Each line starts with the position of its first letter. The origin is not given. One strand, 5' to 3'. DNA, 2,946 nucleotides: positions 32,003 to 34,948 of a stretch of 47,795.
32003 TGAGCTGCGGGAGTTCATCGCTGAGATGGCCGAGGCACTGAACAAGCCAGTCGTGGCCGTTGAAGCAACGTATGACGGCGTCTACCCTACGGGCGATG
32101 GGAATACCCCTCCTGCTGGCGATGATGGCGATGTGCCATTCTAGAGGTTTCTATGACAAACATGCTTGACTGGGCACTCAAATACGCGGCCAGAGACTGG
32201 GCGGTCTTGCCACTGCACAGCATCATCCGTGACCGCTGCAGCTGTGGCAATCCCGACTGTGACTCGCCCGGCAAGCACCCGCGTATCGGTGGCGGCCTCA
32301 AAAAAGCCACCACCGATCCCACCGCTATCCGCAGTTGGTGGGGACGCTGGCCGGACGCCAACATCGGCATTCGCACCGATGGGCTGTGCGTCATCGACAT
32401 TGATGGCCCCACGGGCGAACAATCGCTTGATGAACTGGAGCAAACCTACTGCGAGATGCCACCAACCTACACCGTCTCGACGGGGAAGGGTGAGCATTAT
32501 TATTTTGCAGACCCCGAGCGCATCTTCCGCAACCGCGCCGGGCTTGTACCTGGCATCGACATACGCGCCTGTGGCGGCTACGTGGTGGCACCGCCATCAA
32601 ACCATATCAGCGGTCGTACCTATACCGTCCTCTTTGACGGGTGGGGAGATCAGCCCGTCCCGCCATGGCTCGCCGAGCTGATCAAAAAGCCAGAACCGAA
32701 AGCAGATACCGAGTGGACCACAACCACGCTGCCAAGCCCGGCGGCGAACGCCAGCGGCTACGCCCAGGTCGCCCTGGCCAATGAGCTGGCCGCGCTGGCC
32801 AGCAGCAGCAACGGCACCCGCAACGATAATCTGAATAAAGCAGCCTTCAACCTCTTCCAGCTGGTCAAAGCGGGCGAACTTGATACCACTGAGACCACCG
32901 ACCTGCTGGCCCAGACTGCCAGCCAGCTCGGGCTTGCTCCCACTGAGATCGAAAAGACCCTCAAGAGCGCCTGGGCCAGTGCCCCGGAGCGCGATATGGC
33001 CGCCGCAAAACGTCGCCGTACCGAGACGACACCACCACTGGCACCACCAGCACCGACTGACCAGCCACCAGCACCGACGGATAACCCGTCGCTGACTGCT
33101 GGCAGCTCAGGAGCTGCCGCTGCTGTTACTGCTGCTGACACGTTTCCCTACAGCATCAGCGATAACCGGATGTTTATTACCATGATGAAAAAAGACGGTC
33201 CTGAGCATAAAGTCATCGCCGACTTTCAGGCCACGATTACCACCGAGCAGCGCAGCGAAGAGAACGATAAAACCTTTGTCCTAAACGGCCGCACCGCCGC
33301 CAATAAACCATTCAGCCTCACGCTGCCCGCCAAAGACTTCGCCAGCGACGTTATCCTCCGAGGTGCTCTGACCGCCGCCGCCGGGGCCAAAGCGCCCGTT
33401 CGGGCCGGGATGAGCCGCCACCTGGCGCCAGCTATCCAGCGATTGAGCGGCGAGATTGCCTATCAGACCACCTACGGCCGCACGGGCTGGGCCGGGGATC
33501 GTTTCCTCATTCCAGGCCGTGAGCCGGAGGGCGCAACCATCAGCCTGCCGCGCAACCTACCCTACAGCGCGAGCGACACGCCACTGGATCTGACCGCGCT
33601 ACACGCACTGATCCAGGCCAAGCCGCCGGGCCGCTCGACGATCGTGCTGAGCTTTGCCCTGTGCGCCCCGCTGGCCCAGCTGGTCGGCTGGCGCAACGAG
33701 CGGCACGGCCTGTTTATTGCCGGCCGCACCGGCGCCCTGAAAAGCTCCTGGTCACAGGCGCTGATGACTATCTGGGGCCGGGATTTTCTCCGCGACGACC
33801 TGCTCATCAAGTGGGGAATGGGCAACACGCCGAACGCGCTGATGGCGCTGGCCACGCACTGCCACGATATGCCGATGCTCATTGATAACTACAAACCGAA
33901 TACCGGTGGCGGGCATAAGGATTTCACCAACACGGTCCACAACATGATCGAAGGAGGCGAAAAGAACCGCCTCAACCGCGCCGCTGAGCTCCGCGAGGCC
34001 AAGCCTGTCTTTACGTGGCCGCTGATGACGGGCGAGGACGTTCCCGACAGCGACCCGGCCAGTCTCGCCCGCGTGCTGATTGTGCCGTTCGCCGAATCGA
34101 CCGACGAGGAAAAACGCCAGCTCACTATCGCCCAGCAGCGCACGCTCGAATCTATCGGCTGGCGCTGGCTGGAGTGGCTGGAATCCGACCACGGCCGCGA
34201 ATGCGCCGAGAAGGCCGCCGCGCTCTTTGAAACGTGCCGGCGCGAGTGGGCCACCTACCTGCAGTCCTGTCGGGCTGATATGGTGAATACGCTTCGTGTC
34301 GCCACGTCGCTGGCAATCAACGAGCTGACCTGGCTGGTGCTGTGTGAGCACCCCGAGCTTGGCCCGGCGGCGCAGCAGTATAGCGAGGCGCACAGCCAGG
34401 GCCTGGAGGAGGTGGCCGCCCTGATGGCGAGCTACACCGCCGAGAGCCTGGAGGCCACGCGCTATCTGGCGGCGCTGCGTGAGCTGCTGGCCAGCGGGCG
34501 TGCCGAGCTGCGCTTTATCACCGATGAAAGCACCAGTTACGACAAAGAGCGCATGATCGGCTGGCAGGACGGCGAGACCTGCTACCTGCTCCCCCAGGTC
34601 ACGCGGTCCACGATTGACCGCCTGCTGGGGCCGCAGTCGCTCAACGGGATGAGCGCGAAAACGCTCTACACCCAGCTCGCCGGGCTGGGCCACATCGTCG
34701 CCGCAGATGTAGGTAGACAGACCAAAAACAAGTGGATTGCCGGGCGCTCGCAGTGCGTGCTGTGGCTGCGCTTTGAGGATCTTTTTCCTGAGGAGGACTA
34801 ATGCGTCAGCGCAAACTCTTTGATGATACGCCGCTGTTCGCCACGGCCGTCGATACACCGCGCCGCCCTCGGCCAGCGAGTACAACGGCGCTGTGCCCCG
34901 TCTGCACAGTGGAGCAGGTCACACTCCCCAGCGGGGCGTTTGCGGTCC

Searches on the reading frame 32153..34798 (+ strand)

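Call 54: search_protein_families(library=pfam, proteins=[window:32153-34798:+], max_evalue=0.01)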
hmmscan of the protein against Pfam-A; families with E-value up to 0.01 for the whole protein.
window:32153-34798:+ (882 aa): 1 family
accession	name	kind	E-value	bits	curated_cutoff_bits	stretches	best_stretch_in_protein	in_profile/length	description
PF09250.16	Prim-Pol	-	3.6e-42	144.9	22.8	1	8-163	1-149/158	Bifunctional DNA primase/polymerase, N-terminal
